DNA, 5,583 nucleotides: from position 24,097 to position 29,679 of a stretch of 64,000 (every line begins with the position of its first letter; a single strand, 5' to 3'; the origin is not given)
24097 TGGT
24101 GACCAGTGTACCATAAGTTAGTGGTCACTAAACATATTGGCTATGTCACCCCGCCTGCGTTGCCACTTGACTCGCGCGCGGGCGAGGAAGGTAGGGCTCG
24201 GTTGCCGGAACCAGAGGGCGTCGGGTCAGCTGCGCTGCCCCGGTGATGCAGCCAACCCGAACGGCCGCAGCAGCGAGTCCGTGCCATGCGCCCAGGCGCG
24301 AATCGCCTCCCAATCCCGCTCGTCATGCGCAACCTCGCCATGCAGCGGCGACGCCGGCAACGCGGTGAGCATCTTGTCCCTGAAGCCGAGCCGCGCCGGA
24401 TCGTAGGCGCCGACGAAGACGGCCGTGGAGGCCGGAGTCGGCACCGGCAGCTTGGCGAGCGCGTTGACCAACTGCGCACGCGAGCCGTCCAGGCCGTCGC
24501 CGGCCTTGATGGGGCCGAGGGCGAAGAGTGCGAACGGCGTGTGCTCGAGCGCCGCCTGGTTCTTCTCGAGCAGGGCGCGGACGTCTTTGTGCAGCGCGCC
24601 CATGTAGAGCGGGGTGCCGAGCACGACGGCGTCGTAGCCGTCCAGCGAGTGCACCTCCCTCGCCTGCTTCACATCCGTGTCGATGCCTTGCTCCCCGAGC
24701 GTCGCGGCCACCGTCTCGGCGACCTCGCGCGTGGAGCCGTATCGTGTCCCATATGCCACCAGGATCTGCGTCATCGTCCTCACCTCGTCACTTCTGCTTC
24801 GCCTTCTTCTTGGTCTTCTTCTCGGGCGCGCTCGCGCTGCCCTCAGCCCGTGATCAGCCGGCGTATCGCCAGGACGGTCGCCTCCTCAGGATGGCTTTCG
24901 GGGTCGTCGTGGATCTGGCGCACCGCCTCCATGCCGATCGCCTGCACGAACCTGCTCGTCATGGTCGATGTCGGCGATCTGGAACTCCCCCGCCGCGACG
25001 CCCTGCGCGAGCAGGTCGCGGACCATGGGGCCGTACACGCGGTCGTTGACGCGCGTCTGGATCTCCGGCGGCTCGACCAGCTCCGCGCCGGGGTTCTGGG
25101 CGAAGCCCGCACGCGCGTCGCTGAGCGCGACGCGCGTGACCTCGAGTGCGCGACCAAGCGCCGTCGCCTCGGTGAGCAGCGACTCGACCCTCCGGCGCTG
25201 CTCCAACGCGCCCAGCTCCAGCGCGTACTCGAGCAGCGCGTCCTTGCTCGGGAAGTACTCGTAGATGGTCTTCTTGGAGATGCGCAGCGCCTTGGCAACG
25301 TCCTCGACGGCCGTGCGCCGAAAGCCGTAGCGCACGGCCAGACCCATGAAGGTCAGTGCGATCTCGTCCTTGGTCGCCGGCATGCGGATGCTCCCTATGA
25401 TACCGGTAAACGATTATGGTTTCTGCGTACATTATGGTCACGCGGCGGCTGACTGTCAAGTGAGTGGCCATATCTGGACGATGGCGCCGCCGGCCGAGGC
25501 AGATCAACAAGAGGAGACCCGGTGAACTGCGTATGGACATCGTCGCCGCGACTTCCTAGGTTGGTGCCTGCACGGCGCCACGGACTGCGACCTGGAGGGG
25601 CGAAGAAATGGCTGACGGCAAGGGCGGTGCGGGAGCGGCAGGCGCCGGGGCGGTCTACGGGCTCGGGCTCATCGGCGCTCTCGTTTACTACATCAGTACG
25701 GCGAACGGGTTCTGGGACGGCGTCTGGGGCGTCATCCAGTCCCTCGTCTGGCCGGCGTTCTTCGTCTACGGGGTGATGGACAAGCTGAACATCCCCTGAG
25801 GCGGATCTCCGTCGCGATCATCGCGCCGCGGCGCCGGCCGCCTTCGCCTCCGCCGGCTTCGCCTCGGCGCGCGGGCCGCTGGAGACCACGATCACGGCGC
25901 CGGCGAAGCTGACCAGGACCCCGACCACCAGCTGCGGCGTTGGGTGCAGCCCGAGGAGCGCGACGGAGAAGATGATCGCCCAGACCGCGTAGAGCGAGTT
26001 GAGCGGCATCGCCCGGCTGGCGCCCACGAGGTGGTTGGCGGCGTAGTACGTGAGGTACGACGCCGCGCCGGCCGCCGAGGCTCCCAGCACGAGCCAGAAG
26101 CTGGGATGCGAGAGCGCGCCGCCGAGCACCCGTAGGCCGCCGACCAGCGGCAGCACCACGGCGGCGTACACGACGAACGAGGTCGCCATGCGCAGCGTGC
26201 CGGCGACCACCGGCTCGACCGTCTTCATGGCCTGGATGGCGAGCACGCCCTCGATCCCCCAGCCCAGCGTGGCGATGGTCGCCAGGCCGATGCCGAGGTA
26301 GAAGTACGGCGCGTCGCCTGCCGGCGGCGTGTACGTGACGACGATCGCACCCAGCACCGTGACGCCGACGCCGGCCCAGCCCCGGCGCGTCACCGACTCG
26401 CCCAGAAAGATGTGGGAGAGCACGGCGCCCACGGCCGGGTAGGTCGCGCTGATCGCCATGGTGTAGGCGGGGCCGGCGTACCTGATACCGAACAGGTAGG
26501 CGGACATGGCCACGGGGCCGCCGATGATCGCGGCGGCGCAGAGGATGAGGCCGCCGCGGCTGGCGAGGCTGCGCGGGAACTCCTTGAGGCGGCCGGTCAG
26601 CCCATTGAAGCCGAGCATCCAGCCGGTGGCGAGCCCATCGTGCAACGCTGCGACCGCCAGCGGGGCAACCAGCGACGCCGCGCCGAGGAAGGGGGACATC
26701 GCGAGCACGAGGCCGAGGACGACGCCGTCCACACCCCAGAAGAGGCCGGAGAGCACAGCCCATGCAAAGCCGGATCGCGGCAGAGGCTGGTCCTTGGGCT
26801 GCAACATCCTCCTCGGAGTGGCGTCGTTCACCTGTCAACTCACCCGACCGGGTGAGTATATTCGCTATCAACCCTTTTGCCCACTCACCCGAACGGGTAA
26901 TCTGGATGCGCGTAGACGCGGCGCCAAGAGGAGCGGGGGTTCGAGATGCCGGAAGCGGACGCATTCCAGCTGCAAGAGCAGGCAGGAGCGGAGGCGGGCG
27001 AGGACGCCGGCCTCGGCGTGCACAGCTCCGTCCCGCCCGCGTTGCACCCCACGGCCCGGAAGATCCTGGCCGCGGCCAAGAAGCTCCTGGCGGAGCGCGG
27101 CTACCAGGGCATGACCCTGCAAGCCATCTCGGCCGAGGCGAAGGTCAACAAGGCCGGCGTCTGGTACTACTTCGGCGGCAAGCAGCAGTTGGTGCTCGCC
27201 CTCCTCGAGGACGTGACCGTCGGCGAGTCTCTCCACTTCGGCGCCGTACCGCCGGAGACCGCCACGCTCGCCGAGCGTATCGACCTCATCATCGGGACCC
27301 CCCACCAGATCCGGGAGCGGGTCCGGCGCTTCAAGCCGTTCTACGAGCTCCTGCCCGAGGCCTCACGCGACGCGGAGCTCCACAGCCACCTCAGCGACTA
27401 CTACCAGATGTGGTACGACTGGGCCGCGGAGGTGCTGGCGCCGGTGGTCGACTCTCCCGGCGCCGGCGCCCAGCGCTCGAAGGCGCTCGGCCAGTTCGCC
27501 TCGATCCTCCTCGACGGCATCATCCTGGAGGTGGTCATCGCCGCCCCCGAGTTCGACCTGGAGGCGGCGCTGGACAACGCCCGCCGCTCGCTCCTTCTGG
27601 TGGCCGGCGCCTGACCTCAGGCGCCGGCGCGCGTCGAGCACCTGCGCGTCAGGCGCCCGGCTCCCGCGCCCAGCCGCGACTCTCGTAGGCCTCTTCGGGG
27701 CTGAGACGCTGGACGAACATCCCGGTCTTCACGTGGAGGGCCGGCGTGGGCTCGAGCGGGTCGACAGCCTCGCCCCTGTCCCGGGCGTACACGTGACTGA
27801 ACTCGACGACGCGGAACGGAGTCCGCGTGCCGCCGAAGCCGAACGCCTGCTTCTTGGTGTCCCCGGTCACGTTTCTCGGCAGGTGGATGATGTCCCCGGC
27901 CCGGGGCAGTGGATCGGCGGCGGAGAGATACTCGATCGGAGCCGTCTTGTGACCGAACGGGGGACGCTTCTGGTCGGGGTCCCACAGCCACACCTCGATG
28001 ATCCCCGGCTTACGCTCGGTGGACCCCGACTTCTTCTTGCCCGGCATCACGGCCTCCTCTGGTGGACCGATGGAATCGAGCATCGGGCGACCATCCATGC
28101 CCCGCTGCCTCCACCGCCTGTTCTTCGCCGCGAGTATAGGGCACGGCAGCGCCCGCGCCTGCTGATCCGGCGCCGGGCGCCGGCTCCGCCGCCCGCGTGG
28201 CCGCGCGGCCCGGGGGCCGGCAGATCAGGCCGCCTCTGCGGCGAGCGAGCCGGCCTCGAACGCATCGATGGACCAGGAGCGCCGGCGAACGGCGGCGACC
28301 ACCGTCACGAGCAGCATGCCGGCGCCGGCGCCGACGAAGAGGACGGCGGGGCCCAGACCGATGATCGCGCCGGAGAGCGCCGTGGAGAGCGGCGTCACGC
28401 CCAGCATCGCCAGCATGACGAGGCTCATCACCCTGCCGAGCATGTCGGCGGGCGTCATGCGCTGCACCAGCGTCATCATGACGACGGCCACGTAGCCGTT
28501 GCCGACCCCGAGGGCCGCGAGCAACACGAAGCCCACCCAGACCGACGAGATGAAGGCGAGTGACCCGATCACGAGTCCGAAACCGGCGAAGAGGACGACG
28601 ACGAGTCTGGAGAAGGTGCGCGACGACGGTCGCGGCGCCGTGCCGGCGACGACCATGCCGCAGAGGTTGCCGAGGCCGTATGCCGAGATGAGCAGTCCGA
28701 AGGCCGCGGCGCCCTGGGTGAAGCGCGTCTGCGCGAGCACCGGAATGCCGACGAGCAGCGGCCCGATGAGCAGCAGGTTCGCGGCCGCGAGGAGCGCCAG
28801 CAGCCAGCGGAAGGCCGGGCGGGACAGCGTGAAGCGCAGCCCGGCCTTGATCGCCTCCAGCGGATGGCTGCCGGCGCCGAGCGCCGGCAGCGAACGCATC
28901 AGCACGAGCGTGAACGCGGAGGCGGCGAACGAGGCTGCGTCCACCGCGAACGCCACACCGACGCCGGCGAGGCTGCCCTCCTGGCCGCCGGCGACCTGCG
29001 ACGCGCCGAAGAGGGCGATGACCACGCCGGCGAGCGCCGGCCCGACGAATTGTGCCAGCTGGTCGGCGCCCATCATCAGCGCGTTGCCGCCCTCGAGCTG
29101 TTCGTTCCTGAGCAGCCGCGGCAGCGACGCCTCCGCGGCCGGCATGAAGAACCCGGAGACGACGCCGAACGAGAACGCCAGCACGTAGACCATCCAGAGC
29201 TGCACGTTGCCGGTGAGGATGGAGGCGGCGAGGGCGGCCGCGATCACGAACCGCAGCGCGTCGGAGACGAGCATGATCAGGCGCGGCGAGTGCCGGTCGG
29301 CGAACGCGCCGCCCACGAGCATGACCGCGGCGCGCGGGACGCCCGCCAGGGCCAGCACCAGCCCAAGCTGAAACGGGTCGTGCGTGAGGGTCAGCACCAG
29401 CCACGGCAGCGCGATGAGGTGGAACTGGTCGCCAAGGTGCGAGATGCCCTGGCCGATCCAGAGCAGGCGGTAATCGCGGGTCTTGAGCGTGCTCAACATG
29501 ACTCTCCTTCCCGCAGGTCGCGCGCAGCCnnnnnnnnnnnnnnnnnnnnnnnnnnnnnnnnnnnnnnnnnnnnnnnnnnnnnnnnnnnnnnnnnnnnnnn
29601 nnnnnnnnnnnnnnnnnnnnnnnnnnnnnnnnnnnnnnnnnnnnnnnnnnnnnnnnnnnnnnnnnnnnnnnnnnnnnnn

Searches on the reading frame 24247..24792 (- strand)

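Call 84: search_protein_families(library=pfam, proteins=[window:24247-24792:-], max_evalue=0.0001)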
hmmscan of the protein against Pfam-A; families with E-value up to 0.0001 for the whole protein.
window:24247-24792:- (182 aa): 2 families
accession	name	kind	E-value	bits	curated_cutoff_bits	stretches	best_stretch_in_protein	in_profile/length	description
PF12724.12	Flavodoxin_5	-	2.5e-24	86.7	27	1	11-142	1-130/145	Flavodoxin domain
PF00258.30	Flavodoxin_1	-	3.1e-09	37.6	25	1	12-93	1-95/143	Flavodoxin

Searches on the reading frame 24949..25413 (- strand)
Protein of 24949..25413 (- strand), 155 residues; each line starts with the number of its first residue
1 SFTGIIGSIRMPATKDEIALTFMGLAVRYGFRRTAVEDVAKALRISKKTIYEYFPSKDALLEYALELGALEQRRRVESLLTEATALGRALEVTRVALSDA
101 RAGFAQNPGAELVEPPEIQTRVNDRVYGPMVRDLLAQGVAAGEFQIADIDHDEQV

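Call 83: search_protein_families(library=pfam, proteins=[window:24949-25413:-], max_evalue=0.0001)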
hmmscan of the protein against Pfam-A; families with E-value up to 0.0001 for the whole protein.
window:24949-25413:- (155 aa): 1 family
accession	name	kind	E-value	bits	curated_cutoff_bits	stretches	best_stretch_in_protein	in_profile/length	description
PF00440.29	TetR_N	-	4.9e-12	45.9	24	1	25-63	8-46/47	Bacterial regulatory proteins, tetR family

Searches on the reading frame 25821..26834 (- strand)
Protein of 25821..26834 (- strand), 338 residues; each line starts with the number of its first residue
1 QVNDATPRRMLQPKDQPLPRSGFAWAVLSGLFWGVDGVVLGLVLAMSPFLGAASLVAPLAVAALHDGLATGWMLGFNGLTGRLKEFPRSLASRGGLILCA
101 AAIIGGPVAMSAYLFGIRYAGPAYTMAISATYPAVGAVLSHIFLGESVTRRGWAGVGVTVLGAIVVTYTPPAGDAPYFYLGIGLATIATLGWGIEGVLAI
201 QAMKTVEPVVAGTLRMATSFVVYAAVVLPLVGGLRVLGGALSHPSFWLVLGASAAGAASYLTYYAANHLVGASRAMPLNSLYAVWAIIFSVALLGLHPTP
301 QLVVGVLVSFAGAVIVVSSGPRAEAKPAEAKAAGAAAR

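Call 36: search_protein_families(library=pfam, proteins=[window:25821-26834:-], max_evalue=0.00001)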
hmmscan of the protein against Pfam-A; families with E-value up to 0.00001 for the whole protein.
window:25821-26834:- (338 aa): 1 family
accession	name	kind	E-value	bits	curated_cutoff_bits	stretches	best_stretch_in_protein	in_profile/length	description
PF00892.27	EamA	-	2.1e-24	86.8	28.2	2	180-317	2-134/135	EamA-like transporter family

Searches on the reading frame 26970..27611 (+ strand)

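Call 36: search_protein_families(library=pfam, proteins=[window:26970-27611:+], max_evalue=0.00001)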
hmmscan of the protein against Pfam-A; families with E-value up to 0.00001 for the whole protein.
window:26970-27611:+ (214 aa): 2 families
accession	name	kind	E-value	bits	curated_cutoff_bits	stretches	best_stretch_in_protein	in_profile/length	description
PF00440.29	TetR_N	-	5.7e-15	55.3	24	1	32-78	1-47/47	Bacterial regulatory proteins, tetR family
PF13977.11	TetR_C_6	-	9.2e-07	29.5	27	1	122-208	24-110/115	BetI-type transcriptional repressor, C-terminal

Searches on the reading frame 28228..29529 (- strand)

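Call 36: search_protein_families(library=pfam, proteins=[window:28228-29529:-], max_evalue=0.00001)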
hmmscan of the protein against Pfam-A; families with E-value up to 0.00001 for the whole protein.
window:28228-29529:- (434 aa): 2 families
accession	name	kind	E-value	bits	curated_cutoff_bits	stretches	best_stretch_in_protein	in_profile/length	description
PF07690.21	MFS_1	-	1.6e-30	106.7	33.4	2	23-373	1-337/347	Major Facilitator Superfamily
PF05977.19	MFS_3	-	3.3e-26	92.3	27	1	12-412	4-390/524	Transmembrane secretion effector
